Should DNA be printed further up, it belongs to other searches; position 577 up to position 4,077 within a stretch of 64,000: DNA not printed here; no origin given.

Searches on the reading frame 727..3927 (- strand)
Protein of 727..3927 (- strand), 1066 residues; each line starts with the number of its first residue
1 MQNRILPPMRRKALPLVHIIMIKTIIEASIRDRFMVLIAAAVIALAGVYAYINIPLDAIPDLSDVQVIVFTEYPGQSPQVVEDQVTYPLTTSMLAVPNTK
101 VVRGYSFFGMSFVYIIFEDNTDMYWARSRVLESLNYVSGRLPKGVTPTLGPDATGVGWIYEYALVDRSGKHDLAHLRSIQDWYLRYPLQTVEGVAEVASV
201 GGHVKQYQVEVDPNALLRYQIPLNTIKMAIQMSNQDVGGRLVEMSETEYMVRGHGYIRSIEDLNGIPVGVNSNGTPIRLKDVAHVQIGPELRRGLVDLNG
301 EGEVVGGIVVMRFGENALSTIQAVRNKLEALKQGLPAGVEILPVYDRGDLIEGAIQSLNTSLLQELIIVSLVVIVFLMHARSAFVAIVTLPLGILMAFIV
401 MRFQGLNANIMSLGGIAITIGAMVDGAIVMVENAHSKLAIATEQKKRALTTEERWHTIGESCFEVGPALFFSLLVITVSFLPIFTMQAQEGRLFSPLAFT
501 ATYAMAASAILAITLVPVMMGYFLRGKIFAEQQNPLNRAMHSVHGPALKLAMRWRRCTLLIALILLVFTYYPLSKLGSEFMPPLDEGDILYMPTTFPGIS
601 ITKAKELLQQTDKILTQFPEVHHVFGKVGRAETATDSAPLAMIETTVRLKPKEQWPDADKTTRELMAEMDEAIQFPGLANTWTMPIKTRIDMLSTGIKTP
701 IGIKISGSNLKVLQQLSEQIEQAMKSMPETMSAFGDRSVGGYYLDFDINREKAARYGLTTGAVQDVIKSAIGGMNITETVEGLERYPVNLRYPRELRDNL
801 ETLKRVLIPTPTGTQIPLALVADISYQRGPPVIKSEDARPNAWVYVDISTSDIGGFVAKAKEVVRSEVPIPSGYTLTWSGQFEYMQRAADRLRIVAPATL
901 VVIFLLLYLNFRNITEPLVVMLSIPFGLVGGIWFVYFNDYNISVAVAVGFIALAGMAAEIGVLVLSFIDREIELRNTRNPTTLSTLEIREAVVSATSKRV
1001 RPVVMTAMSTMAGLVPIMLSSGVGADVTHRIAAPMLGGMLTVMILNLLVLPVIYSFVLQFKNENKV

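Call 62: search_protein_families(library=pfam, proteins=[window:727-3927:-], max_evalue=0.00001)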
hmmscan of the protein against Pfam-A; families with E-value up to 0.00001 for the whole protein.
window:727-3927:- (1066 aa): 1 family
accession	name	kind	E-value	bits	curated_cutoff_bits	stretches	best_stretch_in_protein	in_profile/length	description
PF00873.25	ACR_tran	-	2.8e-248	826.9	28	1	25-1057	1-1020/1021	AcrB/AcrD/AcrF family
